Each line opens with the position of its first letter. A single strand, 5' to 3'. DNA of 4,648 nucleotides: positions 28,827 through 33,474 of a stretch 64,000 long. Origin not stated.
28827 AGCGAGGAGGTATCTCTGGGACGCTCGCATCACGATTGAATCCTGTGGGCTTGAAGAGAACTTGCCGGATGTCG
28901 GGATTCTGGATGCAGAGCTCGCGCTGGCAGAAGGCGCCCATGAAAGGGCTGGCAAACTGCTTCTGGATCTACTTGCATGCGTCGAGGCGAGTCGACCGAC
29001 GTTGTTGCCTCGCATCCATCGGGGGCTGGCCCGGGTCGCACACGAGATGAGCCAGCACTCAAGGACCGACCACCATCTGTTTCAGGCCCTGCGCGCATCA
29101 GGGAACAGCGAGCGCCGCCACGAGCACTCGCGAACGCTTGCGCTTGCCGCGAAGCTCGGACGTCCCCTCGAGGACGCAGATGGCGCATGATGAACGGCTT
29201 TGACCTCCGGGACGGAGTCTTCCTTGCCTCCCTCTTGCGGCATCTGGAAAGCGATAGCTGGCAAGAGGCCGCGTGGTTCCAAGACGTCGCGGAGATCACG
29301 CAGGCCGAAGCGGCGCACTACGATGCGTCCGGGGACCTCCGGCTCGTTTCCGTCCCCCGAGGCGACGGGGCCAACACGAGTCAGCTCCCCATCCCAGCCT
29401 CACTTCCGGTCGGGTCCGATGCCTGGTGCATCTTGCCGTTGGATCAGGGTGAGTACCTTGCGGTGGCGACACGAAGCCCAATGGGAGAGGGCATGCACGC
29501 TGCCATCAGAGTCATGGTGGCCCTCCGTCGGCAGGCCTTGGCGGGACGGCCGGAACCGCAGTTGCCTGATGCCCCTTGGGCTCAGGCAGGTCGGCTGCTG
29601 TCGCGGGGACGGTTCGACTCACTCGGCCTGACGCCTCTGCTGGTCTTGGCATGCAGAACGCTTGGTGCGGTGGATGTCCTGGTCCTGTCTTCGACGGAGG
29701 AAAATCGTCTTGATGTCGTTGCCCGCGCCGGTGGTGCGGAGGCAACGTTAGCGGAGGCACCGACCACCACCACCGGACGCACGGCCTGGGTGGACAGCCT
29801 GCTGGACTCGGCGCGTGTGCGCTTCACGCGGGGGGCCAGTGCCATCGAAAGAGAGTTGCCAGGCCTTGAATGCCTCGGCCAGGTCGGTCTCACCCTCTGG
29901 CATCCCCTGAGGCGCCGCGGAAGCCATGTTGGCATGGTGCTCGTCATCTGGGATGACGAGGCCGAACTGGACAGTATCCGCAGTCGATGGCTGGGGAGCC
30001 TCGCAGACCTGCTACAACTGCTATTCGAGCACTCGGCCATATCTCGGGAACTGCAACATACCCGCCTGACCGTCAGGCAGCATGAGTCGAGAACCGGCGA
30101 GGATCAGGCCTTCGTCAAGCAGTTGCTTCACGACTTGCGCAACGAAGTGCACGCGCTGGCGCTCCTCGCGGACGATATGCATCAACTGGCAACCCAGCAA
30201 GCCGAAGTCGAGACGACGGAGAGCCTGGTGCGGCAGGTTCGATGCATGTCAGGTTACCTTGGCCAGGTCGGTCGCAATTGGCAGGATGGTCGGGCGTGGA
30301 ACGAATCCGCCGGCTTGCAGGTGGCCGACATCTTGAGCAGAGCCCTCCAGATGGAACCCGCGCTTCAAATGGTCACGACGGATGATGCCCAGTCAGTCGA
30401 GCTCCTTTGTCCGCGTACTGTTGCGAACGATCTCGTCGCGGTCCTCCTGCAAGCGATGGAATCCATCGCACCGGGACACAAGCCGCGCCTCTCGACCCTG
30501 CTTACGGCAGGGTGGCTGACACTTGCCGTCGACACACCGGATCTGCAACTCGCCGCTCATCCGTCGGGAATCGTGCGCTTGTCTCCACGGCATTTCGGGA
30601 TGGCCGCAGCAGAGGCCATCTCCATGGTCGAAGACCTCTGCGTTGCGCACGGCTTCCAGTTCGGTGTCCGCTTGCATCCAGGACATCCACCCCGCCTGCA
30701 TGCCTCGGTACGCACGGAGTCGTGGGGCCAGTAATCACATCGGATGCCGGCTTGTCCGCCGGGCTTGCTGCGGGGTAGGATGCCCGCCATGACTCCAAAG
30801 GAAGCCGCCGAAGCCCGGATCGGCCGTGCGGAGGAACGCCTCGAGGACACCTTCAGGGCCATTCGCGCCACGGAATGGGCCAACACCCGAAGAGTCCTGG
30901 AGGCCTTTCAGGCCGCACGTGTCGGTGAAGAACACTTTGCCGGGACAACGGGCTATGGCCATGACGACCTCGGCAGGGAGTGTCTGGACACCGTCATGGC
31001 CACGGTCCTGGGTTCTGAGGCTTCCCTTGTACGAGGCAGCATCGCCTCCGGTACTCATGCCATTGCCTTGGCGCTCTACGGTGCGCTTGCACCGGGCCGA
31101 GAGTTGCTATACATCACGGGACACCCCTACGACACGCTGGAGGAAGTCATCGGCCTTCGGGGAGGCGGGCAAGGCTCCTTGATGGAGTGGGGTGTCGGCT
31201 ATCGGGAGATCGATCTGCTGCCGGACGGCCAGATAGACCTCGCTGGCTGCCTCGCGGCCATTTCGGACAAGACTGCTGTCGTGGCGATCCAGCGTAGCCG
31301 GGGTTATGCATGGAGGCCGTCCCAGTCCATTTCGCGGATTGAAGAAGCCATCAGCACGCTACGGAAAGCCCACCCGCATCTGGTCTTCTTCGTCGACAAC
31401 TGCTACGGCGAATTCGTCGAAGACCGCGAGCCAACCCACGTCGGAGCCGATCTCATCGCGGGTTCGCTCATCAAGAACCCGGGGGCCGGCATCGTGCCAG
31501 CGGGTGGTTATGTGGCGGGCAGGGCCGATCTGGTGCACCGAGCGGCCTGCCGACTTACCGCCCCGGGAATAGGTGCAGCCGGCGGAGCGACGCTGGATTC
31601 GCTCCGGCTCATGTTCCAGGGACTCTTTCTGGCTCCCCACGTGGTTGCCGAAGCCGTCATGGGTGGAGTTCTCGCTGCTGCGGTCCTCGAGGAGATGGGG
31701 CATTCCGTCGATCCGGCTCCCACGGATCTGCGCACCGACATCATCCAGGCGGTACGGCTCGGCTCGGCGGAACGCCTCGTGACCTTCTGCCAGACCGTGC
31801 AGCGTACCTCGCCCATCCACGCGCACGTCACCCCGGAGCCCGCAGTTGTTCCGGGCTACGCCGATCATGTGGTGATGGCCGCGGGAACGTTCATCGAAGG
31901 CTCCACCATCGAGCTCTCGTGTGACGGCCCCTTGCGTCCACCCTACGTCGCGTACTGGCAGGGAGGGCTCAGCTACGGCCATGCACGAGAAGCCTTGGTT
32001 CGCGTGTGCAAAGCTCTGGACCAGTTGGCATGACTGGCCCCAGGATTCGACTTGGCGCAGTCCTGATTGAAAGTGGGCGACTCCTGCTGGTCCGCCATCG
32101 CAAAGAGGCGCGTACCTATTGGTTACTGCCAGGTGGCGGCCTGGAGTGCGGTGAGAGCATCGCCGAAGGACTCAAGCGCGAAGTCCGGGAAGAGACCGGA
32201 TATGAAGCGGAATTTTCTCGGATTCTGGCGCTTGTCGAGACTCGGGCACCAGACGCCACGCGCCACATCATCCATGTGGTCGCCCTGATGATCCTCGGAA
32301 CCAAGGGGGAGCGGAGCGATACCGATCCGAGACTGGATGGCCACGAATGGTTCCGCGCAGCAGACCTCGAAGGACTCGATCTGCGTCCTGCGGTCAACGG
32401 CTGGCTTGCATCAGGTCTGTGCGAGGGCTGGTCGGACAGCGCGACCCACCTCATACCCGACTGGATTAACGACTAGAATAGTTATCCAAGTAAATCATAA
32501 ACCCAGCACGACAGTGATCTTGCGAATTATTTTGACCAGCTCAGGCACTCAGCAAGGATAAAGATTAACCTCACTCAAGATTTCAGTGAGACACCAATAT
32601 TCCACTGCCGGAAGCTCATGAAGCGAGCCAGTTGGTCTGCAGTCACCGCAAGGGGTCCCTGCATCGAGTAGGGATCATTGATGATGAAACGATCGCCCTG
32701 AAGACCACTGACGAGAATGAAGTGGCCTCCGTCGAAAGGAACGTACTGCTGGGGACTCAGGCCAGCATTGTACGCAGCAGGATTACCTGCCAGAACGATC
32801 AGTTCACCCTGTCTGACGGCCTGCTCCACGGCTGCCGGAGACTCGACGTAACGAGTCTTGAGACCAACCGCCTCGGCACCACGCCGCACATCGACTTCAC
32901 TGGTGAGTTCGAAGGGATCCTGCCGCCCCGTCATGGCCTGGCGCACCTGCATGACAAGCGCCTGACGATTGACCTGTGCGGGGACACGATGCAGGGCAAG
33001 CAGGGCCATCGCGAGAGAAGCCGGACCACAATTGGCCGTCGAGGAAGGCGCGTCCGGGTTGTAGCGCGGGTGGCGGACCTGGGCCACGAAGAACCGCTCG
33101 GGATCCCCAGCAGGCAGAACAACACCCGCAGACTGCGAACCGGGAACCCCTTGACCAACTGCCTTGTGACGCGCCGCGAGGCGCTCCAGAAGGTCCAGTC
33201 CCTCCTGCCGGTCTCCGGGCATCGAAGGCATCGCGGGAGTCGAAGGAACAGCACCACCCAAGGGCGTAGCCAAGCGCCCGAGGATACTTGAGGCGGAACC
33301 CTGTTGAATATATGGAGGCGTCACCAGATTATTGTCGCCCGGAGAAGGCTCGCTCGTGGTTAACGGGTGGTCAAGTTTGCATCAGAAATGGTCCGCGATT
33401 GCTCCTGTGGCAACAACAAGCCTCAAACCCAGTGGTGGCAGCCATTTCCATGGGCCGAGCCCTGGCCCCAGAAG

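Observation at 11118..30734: Candidate undescribed system: kinase/c-di-GMP megaprotein + five-member surface-lipoprotein array + TPR/pseudo-histidine-kinase pair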

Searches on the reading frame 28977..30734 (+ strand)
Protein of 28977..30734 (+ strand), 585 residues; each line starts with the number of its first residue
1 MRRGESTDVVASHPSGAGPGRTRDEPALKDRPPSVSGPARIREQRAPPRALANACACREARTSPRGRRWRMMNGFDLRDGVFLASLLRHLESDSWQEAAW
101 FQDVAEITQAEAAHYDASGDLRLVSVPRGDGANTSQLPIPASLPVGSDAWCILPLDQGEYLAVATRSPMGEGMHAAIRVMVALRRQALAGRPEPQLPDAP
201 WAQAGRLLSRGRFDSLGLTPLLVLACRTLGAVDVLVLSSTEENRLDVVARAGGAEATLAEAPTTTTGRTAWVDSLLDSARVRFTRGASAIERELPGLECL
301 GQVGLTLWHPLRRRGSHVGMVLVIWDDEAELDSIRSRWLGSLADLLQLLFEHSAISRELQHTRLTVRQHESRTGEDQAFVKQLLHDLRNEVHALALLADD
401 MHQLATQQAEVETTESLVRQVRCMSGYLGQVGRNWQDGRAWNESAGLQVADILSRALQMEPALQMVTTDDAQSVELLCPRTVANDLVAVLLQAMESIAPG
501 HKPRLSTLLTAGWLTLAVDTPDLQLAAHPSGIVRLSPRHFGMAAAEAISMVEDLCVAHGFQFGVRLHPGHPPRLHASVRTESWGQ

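Call 4: search_protein_families(library=pfam, proteins=[window:28977-30734:+], max_evalue=0.01)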
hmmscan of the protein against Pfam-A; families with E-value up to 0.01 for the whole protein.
window:28977-30734:+ (585 aa): 0 families

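Call 7: search_protein_families(library=ncbifam, proteins=[window:29184-30734:+], max_evalue=0.01)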
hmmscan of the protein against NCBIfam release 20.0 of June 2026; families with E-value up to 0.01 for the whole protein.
window:29184-30734:+ (516 aa): 0 families

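Call 30: search_protein_families(library=pfam, proteins=[window:29184-30734:+], max_evalue=10)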
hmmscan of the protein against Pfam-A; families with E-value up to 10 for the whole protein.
window:29184-30734:+ (516 aa): 1 family
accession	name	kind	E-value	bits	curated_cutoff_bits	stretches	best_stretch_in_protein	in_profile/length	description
PF13185.12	GAF_2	-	0.081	13.6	28.6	1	157-278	16-132/136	GAF domain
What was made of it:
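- Checked: That next protein (29187-30734) gets no Pfam hit itself (calls 4, 30).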

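Call 31: search_solved_structures(query=window:29184-30734:+, max_evalue=10, show_alignments=2)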
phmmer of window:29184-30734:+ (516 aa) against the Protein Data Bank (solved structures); distinct sequences matched with E-value up to 10: 1.
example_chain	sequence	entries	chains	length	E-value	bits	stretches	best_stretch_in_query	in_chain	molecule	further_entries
3uj3_X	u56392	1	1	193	0.81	11.6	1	112-142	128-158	DNA-invertase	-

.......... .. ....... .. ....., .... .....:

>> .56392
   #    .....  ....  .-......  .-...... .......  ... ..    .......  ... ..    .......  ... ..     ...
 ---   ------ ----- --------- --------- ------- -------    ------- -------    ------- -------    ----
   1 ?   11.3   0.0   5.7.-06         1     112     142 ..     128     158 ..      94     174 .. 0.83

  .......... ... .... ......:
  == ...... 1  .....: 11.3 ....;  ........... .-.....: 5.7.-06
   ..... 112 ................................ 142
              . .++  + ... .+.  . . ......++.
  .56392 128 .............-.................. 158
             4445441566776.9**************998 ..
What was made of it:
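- Tried and rejected: The kinase-like protein alone gave no Pfam, NCBIfam or PDB hit (calls 4, 7, 30, 31).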

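Call 42: search_protein_representatives(protein=window:29184-30734:+)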
Query: 516 residues. Proteins with E-value up to 0.001 (for the whole library): 11; up to 1e-10: 3; up to 1e-30: 3. The best 11 are listed.
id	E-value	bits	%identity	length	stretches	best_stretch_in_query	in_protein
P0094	0.0e+00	1141.9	100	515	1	2-516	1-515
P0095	7.0e-69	249.3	41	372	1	13-368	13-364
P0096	1.2e-52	195.8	32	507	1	96-516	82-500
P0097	2.5e-10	56.2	27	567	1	142-515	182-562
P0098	5.9e-09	51.7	25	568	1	106-514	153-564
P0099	2.3e-06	43.1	29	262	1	272-463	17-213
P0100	5.4e-06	41.9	26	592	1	241-515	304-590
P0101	1.2e-05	40.8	24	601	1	232-515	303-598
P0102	2.1e-04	36.6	28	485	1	285-516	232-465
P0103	2.5e-04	36.4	27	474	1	290-515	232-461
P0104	3.6e-04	35.9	26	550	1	244-461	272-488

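Call 44: search_protein_families(library=pfam, alignment_id=A4, max_evalue=0.01)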
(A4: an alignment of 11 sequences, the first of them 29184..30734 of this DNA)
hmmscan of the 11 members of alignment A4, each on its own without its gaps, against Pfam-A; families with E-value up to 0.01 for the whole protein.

A. member 1, window:29184-30734:+ (516 aa): 0 families

B. families by the number of members that match (of 11 scanned): 9 families
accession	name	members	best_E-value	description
PF02518.31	HATPase_c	8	5.8e-23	Histidine kinase-, DNA gyrase B-, and HSP90-like ATPase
PF01590.32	GAF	5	1.2e-24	GAF domain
PF13185.12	GAF_2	4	1.7e-24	GAF domain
PF13492.12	GAF_3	4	4e-12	GAF domain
PF00512.31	HisKA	3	0.0014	His Kinase A (phospho-acceptor) domain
PF13581.12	HATPase_c_2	2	0.002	Histidine kinase-like ATPase domain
PF15714.11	SpoVT_C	1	0.0016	Stage V sporulation protein T C-terminal, transcription factor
PF14501.12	HATPase_c_5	1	0.0021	GHKL domain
PF04849.18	HAP1_N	1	0.0033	HAP1 N-terminal conserved region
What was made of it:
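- On Sensor histidine kinase (HisKA + HATPase_c): There is no HATPase_c hit for the window protein even at E 10 (calls 30, 44).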

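Call 45: search_solved_structures(query=A4, max_evalue=0.01, show_alignments=1)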
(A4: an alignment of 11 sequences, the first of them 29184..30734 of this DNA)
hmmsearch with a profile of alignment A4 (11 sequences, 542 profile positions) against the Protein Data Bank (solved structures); distinct sequences matched with E-value up to 0.01: 63 (the best 60 are shown).
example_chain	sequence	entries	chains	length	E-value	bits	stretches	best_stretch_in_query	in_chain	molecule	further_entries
8u4x_A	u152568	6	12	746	1.4e-18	70.2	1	316-535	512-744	histidine kinase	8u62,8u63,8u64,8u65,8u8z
4q20_A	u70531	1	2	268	6.6e-15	58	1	397-536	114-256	Sensor protein DivL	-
9p6i_A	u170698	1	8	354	5.1e-12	48.5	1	427-536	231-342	histidine kinase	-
6paj_A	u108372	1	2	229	1.1e-10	44.1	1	394-534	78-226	Sensor protein SrrB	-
7z8n_A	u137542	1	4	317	2.1e-10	43.2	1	423-534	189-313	Histidine kinase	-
6qrj_A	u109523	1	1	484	2.1e-09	39.9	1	396-531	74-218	Hybrid kinase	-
4biw_A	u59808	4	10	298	2.1e-09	39.9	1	395-535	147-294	SENSOR PROTEIN CPXA | Sensor histidine kinase CpxA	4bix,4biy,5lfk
4biu_A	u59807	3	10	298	2.5e-09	39.7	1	394-535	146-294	SENSOR PROTEIN CPXA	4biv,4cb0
3d36_A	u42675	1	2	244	3.6e-09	39.1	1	332-536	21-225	Sporulation kinase B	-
4biz_A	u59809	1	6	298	4.4e-09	38.8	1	409-535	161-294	SENSOR PROTEIN CPXA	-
5c93_A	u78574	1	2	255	4.8e-09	38.7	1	384-535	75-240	Histidine kinase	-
4u7n_A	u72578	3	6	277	5.8e-09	38.4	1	384-535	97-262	Histidine protein kinase sensor protein | Histidine kinase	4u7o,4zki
4i5s_A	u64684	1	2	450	6e-09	38.4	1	425-535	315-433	Putative histidine kinase CovS; VicK-like protein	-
4cti_A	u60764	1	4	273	8.2e-09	37.9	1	316-533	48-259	OSMOLARITY SENSOR PROTEIN ENVZ, AF1503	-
9jfj_A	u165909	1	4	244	8.5e-09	37.9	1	430-534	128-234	Sensor histidine kinase ZraS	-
6dk7_A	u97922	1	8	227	3.8e-06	29.1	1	435-535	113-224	RetS (Regulator of Exopolysaccharide and Type III Secretion)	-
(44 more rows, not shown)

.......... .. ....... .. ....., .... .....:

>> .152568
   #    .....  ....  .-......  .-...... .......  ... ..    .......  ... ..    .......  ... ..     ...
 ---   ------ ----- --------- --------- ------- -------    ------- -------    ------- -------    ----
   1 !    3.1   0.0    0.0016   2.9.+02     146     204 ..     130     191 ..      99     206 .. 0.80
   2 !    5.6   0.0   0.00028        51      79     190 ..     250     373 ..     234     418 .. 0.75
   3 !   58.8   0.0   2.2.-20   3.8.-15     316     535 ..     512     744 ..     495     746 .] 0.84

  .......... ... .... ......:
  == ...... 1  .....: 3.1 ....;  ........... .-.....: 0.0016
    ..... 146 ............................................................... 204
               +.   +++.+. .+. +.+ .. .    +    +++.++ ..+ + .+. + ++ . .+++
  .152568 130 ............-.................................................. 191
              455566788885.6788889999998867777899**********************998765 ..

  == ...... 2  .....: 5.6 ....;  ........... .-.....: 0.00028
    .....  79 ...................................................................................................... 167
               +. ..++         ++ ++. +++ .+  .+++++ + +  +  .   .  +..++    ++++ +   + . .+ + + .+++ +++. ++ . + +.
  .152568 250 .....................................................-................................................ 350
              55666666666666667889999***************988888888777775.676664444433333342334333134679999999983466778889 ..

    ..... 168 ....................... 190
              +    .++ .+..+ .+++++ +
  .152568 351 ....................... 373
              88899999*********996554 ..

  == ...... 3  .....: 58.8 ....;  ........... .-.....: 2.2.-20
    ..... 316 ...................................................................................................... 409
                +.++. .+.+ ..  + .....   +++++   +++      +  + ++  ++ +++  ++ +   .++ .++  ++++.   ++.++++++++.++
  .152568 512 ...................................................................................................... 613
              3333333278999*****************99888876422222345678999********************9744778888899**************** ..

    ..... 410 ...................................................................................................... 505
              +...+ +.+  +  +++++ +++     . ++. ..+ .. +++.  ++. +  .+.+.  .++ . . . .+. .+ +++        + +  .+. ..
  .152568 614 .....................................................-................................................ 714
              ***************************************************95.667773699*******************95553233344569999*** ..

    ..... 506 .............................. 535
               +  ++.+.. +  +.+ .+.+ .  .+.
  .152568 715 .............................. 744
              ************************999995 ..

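Call 81: search_protein_families(library=padloc, proteins=[window:29184-30734:+], max_evalue=0.001)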
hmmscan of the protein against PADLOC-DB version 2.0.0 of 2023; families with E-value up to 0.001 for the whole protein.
window:29184-30734:+ (516 aa): 0 families

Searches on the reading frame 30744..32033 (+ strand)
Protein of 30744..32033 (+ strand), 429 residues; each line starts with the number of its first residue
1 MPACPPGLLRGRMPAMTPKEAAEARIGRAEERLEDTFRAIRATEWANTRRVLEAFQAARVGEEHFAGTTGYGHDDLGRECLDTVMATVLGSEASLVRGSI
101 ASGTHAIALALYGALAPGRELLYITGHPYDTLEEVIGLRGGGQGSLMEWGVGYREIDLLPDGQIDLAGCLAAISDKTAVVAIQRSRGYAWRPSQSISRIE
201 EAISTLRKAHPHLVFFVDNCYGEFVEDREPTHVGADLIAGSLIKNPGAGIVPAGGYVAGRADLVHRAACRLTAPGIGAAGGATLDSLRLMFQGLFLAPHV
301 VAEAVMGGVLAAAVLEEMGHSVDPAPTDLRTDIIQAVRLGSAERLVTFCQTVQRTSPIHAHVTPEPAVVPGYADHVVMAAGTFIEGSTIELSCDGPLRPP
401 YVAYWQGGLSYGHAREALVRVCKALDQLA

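Call 5: search_protein_families(library=pfam, proteins=[window:30744-32033:+], max_evalue=0.01)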
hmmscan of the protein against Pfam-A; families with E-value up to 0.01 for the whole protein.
window:30744-32033:+ (429 aa): 1 family
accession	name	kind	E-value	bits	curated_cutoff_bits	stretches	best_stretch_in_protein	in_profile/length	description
PF06838.17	Met_gamma_lyase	-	2.9e-175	583.1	24.2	1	26-424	5-403/405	Methionine gamma-lyase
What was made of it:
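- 30744..32033 (+): PF06838 (Met_gamma_lyase family) enzyme gene, 9 nt after the kinase-like gene and probably in the same transcript. It marks the arbitrary right border of the block. Pfam E 2.9e-175 (call 5).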

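Call 8: find_encoding_contigs(protein=window:30744-32033:+, flank=10000, max_places=4)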
Protein window:30744-32033:+ (429 aa): no gene with exactly this product is on record in the collection.
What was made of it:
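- Tried and rejected: Exact look-up of a window protein, the PF06838 gene product, found nothing on record (call 8).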

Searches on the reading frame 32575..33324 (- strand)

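Call 5: search_protein_families(library=pfam, proteins=[window:32575-33324:-], max_evalue=0.01)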
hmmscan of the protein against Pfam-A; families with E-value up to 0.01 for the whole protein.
window:32575-33324:- (249 aa): 1 family
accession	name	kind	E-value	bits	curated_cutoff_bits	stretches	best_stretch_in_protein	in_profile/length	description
PF13529.12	Peptidase_C39_2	-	1.4e-06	29.3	24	1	94-219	11-143/143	Peptidase_C39 like family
